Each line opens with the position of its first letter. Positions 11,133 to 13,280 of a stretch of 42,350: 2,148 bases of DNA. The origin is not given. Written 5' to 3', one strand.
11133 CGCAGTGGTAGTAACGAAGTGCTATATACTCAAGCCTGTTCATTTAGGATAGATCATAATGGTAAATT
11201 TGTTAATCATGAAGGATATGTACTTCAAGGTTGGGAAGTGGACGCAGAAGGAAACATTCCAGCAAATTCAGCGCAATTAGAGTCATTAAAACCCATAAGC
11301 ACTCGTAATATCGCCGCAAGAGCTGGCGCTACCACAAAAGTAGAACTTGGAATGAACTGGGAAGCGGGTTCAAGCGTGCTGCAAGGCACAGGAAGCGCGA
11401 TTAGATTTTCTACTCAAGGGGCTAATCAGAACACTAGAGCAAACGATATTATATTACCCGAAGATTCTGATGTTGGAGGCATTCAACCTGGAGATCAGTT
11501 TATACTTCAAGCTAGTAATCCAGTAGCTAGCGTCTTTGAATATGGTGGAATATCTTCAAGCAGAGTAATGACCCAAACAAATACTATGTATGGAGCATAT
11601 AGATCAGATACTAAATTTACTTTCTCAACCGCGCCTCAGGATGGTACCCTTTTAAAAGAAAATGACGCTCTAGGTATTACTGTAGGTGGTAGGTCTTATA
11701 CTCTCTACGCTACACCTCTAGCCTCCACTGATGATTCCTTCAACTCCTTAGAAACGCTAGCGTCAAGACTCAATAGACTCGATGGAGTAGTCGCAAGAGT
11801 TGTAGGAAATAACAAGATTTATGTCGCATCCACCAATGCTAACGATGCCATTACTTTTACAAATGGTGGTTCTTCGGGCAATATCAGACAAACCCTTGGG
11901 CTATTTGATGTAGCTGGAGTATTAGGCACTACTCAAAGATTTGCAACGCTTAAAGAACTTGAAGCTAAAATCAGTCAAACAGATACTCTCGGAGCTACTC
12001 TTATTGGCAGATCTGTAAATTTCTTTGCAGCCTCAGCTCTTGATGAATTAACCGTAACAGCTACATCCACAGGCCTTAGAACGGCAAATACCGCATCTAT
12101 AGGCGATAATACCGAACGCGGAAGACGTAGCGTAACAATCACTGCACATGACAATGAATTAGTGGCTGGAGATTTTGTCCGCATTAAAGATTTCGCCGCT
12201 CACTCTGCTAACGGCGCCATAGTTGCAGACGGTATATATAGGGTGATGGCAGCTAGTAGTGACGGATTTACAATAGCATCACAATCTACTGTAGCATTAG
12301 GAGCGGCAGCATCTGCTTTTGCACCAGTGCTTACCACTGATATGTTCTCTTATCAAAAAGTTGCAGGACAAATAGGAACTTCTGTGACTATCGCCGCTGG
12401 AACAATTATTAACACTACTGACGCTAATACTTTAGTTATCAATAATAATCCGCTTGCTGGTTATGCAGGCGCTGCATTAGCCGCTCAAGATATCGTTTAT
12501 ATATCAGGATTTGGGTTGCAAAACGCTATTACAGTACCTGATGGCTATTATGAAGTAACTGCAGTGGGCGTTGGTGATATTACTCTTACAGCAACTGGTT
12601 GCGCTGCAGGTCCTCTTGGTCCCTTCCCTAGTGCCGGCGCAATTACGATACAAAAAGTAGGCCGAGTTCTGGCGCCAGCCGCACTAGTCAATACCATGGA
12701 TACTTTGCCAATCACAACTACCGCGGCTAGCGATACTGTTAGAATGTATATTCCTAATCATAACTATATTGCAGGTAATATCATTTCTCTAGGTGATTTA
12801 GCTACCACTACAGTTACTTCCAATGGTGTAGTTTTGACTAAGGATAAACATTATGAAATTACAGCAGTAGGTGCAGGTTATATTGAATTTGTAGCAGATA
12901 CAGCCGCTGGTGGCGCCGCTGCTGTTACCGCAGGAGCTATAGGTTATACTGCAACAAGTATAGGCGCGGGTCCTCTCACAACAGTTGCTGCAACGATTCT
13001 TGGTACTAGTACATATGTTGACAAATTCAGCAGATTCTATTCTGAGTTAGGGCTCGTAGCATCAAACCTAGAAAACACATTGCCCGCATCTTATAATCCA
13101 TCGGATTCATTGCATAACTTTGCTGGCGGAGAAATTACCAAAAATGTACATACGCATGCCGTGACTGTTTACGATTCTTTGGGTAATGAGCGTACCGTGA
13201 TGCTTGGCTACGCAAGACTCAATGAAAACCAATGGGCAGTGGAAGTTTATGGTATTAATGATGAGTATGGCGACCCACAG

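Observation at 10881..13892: About 1000-aa flagellar hook protein whose insertion is built from repeated ~100-aa modules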

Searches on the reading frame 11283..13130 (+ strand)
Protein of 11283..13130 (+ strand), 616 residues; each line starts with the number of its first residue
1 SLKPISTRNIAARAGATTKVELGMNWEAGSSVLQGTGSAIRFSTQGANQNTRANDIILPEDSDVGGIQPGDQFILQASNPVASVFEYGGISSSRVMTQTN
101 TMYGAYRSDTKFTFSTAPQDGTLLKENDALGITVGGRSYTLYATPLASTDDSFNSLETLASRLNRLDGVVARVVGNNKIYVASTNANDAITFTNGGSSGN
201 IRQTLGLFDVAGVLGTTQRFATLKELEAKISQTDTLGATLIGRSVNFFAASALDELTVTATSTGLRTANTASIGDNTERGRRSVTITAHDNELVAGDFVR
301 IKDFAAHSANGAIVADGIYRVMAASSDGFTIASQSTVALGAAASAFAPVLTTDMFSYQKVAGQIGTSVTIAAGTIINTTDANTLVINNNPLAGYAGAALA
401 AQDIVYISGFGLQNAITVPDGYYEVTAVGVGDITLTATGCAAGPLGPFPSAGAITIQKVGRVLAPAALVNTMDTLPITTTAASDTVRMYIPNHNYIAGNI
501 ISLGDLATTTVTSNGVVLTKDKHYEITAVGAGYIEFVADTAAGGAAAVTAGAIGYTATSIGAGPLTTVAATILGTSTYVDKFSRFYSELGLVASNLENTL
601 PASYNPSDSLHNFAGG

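Call 39: search_protein_representatives(protein=window:11283-13130:+)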
Query: 616 residues. Proteins with E-value up to 0.001 (for the whole library): 95; up to 1e-10: 77; up to 1e-30: 38. The best 95 are listed.
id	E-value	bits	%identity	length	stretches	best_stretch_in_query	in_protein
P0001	0.0e+00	1293.2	100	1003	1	1-616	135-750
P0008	3.8e-72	260.4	41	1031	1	1-595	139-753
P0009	2.8e-68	247.6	34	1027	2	10-594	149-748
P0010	5.7e-58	213.6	36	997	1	1-609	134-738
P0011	1.8e-52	195.4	32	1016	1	5-609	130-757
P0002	8.4e-49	183.3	33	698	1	13-553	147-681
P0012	6.1e-48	180.5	34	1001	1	2-565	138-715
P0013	9.2e-47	176.6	36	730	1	2-554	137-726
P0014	1.3e-46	176.1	34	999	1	8-542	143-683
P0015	6.4e-46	173.8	35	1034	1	1-609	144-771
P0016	1.2e-45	172.9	34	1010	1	9-593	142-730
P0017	5.1e-45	170.8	33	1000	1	1-564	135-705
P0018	1.7e-44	169.1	33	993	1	10-553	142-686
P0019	3.6e-44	168.0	35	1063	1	1-616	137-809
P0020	7.8e-44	166.9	34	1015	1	6-564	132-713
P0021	1.2e-43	166.3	34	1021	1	2-616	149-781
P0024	3.1e-43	164.9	35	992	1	1-553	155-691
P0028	9.1e-41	156.8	32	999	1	2-552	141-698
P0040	7.0e-34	134.1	32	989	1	15-549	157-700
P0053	6.2e-24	101.2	33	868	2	1-253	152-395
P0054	3.8e-23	98.6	30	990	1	52-541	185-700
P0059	6.6e-20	87.9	32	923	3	29-337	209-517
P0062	4.9e-19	85.0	34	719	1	4-280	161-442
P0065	9.0e-18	80.9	37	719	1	1-259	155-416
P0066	7.6e-17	77.8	30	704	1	2-278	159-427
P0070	1.2e-15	73.8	34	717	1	1-274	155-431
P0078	4.5e-13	65.4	30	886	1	1-451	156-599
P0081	4.5e-11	58.8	32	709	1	11-259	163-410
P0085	1.9e-10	56.7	34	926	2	2-214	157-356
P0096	2.6e-07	46.3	28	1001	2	1-366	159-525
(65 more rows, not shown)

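Call 44: list_cluster_members(proteins=[P0008, P0009, P0010, P0011, P0019, P0021, P0024, P0028, P0040, P0054])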
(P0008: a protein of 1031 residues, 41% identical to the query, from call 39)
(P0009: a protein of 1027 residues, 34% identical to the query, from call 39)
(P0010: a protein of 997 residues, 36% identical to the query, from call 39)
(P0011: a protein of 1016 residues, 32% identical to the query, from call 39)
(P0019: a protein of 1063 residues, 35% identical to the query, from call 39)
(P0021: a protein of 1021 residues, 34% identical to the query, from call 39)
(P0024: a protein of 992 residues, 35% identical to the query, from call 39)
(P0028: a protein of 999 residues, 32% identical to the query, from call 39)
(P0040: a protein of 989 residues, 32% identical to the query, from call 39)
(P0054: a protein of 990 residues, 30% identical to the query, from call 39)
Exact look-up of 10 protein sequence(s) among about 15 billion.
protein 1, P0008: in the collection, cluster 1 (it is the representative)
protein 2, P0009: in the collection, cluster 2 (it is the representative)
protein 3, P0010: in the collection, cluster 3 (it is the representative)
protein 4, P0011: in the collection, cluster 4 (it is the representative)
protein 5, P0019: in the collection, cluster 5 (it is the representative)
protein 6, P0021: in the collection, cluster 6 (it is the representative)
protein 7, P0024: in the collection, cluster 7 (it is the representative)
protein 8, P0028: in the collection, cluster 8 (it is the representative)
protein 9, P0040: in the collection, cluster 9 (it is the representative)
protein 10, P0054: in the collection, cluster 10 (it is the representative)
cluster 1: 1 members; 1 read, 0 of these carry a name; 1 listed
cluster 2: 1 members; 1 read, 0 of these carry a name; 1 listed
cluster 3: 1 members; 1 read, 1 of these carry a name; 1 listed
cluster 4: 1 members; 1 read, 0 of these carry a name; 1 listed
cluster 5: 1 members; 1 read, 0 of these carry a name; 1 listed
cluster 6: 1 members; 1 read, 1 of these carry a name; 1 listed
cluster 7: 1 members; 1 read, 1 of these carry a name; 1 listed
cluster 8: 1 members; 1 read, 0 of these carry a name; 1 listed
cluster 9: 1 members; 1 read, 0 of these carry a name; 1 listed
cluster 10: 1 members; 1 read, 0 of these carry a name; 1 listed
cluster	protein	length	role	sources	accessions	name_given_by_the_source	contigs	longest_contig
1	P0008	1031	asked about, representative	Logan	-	-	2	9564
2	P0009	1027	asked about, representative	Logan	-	-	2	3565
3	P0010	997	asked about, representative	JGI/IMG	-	flagellar hook-basal body protein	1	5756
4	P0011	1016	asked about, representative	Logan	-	-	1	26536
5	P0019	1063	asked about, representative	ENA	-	-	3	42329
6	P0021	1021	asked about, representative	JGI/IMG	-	flagellar hook-basal body protein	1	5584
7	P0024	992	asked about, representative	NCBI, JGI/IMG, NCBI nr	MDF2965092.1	MAG: flgE [Rickettsiaceae bacterium] | flagellar hook protein FlgE | flgE [Rickettsiaceae bacterium]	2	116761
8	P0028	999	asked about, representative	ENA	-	-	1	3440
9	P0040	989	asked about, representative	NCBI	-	-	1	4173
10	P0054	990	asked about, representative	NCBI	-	-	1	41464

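Call 55: list_cluster_members(proteins=[P0062, P0065, P0066, P0070, P0081, P0053, P0078, P0096, P0059, P0085])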
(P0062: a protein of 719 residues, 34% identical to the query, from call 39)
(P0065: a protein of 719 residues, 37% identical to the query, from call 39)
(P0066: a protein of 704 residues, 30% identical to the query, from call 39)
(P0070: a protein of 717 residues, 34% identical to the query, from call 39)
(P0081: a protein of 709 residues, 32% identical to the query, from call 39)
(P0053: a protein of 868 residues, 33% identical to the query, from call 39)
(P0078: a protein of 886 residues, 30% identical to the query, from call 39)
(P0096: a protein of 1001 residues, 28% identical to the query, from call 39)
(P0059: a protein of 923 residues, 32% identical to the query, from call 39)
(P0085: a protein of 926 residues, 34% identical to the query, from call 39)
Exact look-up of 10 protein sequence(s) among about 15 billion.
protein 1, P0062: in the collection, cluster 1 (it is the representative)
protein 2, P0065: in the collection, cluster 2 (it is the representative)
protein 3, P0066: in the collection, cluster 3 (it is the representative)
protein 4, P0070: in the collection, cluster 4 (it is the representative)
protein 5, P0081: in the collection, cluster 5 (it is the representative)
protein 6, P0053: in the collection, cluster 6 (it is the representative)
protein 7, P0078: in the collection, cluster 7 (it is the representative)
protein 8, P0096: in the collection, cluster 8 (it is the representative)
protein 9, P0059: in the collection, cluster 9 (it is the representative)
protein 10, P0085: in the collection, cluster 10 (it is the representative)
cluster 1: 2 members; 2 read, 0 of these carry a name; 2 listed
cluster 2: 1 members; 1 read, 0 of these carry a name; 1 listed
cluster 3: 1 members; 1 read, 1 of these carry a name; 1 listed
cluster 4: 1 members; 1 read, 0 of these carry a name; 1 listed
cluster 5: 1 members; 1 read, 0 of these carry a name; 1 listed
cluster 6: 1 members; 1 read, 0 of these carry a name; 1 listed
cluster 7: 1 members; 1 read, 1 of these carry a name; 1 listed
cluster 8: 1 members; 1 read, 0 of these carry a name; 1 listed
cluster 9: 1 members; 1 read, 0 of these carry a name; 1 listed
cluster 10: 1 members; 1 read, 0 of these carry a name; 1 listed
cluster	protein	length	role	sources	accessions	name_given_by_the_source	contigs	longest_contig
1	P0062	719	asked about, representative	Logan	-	-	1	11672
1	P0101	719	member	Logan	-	-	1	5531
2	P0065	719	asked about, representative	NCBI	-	-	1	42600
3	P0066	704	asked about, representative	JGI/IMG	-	flagellar hook protein FlgE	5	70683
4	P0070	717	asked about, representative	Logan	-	-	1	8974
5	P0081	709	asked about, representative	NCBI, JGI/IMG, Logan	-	-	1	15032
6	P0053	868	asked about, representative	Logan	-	-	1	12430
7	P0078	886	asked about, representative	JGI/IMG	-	flagellar hook protein FlgE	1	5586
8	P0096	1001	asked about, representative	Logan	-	-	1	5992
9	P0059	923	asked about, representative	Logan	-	-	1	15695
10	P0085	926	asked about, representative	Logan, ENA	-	-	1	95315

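Call 58: find_encoding_contigs(protein=P0008, flank=5000, max_places=2)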
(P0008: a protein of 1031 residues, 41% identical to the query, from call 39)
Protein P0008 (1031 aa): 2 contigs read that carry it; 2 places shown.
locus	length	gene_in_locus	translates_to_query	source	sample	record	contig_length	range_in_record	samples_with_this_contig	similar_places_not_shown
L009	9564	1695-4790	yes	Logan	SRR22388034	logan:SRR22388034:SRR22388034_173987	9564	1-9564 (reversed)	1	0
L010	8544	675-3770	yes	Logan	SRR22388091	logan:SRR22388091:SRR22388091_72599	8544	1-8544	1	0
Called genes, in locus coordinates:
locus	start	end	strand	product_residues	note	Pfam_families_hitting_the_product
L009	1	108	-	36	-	?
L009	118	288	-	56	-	PF00471:Ribosomal_L33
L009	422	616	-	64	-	PF04384:Fe-S_assembly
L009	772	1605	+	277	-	PF02749:QRPTase_N, PF01729:QRPTase_C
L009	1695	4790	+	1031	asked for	PF07559:FlgE_D2, PF06429:Flg_bbr_C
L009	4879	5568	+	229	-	PF00440:TetR_N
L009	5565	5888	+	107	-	-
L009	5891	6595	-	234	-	PF03167:UDG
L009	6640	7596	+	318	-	PF01479:S4, PF00849:PseudoU_synth_2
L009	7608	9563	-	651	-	?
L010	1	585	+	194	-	?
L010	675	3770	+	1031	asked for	PF07559:FlgE_D2, PF06429:Flg_bbr_C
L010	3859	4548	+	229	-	PF00440:TetR_N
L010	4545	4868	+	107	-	-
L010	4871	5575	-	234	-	PF03167:UDG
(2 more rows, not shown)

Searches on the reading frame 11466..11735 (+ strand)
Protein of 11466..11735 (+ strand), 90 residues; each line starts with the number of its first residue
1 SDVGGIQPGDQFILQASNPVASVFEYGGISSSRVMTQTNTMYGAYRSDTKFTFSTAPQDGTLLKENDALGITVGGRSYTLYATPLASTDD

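Call 87: search_protein_families(library=pfam, alignment_id=A7, max_evalue=1)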
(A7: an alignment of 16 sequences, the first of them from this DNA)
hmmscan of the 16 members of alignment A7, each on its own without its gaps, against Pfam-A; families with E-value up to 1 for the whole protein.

A. member 1, seq(90 aa): 0 families

B. families by the number of members that match (of 16 scanned): 8 families
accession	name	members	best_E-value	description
PF24145.1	K1-lyase_N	1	0.00089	K1 capsule-specific polysaccharide lyase, N-terminal domain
PF10676.14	gerPA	1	0.013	Spore germination protein gerPA/gerPF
PF18692.7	DUF5640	1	0.055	Family of unknown function (DUF5640)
PF00718.27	Polyoma_coat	1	0.059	Polyomavirus coat protein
PF14801.12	TrmI-like_N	1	0.095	TrmI-like N-terminal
PF07545.19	Vg_Tdu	1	0.12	Vestigial/Tondu family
PF12938.12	M_domain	1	0.26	M domain of GW182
PF05593.20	RHS_repeat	1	0.42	RHS Repeat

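Call 88: search_solved_structures(query=A7, max_evalue=10)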
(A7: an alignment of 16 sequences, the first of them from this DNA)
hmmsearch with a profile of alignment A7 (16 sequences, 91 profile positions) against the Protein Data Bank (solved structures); distinct sequences matched with E-value up to 10: 3.
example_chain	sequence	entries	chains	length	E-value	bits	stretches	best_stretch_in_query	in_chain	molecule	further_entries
4i9y_A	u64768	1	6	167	0.86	12.8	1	37-81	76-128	E3 SUMO-protein ligase RanBP2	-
4lqw_A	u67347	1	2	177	0.96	12.6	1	37-81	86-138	E3 SUMO-protein ligase RanBP2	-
2v7s_A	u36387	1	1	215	1.9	11.7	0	37-58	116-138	PROBABLE CONSERVED LIPOPROTEIN LPPA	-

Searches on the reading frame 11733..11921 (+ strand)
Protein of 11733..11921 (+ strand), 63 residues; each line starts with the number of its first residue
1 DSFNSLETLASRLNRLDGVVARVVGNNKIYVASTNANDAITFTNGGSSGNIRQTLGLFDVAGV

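Call 72: search_protein_families(library=pfam, alignment_id=A6, max_evalue=1)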
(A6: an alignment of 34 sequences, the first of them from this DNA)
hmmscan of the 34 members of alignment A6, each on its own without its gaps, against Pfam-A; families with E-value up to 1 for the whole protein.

A. member 1, seq(63 aa): 0 families

B. families by the number of members that match (of 34 scanned): 14 families
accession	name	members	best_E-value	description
PF07196.18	Flagellin_IN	5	0.00094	Flagellin hook IN motif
PF23165.1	zf-C2H2_FBX41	2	0.071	F-box only protein 41 C2H2 zinc finger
PF05829.17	Adeno_PX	1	0.011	Adenovirus late L2 mu core protein (Protein X)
PF08789.15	PBCV_basic_adap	1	0.015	PBCV-specific basic adaptor domain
PF10926.14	DUF2800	1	0.025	Protein of unknown function (DUF2800)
PF19880.4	DUF6353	1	0.046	Family of unknown function (DUF6353)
PF18719.7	ArlS_N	1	0.056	ArlS sensor domain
PF08711.16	Med26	1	0.097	TFIIS helical bundle-like domain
PF21306.2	TetR_C_40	1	0.14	Tetracyclin repressor-like, C-terminal domain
PF18444.7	RRM_9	1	0.15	RNA recognition motif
PF25317.1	SAM_SMF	1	0.2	SMF/DprA SAM domain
PF02381.23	MraZ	1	0.23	MraZ protein, putative antitoxin-like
PF06371.19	Drf_GBD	1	0.23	Diaphanous GTPase-binding Domain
PF19718.4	USP47_C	1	0.32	Ubiquitin carboxyl-terminal hydrolase 47 C-terminal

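Call 73: search_solved_structures(query=A6, max_evalue=10, show_alignments=2)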
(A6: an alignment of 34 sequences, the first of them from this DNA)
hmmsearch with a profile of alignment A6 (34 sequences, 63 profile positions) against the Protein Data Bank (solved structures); distinct sequences matched with E-value up to 10: 19.
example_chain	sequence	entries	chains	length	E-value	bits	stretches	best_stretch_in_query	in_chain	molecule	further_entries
9rcb_A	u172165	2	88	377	0.00045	23.4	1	9-36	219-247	Flagellin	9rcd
9n8g_A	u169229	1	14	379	0.0059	19.8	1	9-62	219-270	Flagellin A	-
9p7r_A1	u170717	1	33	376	0.014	18.6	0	8-38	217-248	Flagellin B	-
4uv2_A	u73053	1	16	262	0.11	15.7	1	10-49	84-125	CURLI PRODUCTION TRANSPORT COMPONENT CSGG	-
4uv3_A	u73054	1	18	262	0.11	15.7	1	10-49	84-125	CURLI PRODUCTION ASSEMBLY/TRANSPORT COMPONENT CSGG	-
6si7_P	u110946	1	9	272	0.12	15.6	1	10-49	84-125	Curli production assembly/transport component CsgG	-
3x2r_D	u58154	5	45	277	0.12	15.6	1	10-49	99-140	CsgG | Curli production assembly/transport protein CsgG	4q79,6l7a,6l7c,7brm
6d53_C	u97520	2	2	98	0.13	15.5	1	5-55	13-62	Hemolysin II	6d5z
6lqh_A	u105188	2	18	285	0.13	15.5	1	10-49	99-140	Curli production assembly/transport component CsgG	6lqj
8rym_D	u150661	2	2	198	0.16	15.2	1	18-60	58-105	TCR alpha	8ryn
8ryo_D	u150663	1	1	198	0.16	15.2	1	18-60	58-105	TCR alpha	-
4nx9_A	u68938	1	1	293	0.2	14.9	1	27-49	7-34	Flagellin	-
5npy_A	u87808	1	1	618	0.28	14.4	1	2-27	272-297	Flagellar basal body protein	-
6iwy_A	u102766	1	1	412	0.36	14.1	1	14-48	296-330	Flagellar hook-associated protein 2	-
7zoh_A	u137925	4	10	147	0.47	13.7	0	27-44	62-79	Glycoside hydrolase family 18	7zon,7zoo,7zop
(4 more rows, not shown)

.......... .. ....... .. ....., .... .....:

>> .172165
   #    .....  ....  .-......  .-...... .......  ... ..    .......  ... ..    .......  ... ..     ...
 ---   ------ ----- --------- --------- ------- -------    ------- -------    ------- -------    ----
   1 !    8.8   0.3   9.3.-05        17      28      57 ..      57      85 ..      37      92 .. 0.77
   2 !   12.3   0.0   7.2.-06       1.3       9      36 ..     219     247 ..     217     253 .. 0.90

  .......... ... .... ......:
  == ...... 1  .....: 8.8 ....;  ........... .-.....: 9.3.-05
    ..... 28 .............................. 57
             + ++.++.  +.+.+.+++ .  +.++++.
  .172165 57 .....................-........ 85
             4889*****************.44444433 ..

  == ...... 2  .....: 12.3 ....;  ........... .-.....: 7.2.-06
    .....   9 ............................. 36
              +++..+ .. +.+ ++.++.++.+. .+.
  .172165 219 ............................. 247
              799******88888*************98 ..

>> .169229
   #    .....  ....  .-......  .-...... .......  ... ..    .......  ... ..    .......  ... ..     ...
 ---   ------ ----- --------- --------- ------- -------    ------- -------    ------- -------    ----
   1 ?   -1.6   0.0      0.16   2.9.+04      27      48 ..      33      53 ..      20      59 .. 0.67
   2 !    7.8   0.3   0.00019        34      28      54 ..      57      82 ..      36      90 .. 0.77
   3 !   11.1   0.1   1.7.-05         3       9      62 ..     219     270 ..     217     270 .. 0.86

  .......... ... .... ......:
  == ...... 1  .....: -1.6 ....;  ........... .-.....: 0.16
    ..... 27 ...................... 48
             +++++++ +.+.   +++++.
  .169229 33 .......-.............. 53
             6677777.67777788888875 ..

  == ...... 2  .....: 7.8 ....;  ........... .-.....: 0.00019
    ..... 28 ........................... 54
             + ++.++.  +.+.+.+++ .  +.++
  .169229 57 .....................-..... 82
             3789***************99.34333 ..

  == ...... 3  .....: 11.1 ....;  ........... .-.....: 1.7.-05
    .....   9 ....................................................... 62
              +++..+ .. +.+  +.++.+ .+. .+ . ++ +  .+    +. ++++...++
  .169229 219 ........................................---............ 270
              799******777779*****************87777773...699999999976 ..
